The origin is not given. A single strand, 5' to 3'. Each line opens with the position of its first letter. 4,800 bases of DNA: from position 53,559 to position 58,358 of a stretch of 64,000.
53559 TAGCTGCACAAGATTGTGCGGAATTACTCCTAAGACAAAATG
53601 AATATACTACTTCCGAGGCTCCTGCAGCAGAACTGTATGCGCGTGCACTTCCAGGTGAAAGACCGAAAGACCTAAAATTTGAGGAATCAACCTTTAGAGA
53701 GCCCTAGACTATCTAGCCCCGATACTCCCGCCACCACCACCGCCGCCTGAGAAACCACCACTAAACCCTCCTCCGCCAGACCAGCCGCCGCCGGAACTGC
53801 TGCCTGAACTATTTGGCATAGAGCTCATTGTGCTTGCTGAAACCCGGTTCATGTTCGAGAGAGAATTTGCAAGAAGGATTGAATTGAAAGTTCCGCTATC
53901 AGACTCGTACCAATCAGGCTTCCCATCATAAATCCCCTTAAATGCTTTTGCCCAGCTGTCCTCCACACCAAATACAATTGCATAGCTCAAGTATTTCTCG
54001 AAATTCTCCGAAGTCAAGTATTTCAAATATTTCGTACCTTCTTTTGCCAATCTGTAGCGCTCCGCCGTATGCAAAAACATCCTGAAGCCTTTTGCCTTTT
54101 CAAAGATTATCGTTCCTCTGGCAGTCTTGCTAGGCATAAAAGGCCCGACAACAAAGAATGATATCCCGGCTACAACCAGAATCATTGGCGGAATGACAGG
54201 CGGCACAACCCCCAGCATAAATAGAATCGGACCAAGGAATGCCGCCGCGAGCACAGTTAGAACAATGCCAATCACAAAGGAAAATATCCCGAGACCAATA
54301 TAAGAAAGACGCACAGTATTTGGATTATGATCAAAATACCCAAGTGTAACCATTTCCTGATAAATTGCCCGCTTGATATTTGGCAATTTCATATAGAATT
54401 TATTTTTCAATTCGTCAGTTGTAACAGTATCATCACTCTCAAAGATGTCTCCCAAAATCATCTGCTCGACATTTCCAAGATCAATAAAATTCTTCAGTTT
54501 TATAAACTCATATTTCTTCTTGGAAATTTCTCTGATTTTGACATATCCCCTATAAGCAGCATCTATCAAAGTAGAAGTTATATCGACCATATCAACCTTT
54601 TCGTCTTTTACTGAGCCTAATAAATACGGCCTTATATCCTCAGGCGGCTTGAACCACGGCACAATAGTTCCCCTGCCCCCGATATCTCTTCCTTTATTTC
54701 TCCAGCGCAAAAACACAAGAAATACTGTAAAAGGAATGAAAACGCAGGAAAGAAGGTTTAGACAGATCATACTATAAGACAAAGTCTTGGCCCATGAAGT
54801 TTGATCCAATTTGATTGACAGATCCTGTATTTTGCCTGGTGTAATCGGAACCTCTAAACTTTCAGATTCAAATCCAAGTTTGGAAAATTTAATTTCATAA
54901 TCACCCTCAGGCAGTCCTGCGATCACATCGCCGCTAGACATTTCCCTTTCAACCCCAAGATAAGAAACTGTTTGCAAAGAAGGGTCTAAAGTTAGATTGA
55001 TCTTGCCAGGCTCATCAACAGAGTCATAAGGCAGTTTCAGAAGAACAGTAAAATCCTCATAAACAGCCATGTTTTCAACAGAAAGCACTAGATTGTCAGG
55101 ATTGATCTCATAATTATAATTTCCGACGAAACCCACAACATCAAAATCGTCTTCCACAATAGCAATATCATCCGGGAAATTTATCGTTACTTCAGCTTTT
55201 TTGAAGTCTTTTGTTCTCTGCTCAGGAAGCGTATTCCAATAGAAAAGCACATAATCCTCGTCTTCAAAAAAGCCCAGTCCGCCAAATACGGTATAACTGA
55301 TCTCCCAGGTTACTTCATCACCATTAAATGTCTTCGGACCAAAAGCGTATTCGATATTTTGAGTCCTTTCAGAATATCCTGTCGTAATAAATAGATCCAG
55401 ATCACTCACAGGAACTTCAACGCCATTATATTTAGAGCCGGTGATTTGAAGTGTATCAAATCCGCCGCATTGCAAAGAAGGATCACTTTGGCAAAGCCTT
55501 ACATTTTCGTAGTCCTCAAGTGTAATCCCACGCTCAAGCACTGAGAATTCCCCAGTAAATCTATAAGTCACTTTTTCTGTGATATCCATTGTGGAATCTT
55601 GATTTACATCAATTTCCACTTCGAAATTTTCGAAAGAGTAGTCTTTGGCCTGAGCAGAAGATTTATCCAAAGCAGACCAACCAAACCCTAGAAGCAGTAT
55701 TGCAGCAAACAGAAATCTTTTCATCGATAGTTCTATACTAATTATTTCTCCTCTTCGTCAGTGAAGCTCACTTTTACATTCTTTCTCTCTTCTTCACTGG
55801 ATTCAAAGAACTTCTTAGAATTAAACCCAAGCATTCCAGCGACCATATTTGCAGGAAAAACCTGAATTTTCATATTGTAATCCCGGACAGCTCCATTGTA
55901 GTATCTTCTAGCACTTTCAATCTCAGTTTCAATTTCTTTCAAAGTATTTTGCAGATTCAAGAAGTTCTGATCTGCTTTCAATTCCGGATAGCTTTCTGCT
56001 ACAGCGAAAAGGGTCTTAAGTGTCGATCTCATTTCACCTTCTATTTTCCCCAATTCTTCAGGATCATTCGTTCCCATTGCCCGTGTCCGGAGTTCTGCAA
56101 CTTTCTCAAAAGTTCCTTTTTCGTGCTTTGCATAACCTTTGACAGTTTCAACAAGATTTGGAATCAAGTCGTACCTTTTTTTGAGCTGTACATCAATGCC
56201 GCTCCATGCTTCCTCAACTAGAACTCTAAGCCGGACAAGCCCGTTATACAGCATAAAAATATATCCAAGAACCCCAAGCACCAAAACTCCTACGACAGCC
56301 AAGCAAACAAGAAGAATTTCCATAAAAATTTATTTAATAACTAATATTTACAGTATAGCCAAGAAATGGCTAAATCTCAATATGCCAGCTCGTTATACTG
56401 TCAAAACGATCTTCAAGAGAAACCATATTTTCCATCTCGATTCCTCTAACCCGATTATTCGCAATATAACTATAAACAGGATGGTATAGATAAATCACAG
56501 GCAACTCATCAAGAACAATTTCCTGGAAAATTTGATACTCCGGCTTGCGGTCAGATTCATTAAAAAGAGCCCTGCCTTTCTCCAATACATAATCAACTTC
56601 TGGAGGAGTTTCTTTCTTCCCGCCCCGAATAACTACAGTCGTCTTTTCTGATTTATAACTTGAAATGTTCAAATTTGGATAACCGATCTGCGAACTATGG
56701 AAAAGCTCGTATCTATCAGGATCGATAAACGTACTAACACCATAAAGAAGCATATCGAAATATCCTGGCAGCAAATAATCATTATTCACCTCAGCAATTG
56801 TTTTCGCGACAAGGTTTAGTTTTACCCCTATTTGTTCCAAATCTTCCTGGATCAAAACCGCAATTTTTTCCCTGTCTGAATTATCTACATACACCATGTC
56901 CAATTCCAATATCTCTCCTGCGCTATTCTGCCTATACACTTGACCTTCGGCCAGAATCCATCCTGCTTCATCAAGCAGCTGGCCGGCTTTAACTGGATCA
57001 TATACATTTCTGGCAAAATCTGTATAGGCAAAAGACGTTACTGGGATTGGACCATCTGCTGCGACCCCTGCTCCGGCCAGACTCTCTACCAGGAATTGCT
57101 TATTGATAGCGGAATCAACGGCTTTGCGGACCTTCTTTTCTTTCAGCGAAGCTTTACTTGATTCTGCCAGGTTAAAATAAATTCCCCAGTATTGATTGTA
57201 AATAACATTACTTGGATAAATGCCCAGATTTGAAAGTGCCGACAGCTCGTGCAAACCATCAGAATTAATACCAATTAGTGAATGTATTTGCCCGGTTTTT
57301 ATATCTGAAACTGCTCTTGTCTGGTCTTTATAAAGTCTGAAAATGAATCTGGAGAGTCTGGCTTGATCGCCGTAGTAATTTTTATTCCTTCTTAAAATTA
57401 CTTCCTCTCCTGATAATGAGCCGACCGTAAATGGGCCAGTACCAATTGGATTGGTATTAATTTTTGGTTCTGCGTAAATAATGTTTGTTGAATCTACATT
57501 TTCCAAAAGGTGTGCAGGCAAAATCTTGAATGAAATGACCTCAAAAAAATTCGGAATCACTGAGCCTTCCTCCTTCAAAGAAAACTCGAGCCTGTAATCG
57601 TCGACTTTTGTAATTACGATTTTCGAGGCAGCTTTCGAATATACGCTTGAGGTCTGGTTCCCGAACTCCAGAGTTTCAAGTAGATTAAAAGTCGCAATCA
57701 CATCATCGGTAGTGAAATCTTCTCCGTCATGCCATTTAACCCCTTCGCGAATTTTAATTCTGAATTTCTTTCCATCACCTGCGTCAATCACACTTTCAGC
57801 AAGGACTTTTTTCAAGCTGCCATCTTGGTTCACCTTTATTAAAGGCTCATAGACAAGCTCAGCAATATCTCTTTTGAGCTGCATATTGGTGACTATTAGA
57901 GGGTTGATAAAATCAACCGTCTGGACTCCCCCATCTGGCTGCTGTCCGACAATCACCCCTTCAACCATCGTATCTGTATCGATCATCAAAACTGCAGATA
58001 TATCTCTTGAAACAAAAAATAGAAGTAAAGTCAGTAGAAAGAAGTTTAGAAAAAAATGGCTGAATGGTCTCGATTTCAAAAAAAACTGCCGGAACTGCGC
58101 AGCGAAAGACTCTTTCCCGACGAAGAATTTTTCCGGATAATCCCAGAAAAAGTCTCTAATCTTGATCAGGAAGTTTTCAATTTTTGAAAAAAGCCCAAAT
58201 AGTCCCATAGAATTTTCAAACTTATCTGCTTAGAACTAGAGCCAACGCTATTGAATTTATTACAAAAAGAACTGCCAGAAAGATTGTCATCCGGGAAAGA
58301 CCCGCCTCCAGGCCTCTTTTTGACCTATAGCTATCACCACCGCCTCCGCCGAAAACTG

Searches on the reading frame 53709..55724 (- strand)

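Call 15: search_protein_families(library=pfam, proteins=[window:53709-55724:-], max_evalue=0.001)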
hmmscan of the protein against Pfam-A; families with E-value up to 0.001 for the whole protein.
window:53709-55724:- (671 aa): 3 families
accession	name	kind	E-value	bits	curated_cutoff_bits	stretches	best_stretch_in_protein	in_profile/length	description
PF20990.2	DUF2207_C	-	3.4e-36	125.7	33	1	357-595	5-247/247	Predicted membrane protein (DUF2207) C-terminal domain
PF09972.14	DUF2207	-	5.8e-17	62.9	24.4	1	32-227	3-168/172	Predicted membrane protein (DUF2207) N-terminal domain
PF13620.12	CarboxypepD_reg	-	0.00046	20.9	32.3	0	268-306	42-81/82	Carboxypeptidase regulatory-like domain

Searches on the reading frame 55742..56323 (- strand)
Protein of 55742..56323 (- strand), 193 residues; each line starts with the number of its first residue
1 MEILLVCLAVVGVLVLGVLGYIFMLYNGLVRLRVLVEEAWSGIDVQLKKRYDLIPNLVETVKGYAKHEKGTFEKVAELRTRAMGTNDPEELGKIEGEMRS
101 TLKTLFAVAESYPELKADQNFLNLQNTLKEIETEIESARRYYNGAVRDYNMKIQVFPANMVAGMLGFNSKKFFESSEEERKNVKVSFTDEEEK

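Call 15: search_protein_families(library=pfam, proteins=[window:55742-56323:-], max_evalue=0.001)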
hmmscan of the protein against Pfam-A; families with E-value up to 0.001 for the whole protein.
window:55742-56323:- (193 aa): 1 family
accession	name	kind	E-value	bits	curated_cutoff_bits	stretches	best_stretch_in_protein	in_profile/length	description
PF04011.17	LemA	-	2.1e-61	206.5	26.2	1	39-187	1-149/149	LemA family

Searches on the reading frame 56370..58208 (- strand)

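Call 15: search_protein_families(library=pfam, proteins=[window:56370-58208:-], max_evalue=0.001)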
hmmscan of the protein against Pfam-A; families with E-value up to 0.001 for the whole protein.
window:56370-58208:- (612 aa): 1 family
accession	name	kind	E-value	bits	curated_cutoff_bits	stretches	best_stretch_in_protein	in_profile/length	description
PF00496.27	SBP_bac_5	-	7.2e-66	223.2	32.4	1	133-498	3-354/368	Bacterial extracellular solute-binding proteins, family 5 Middle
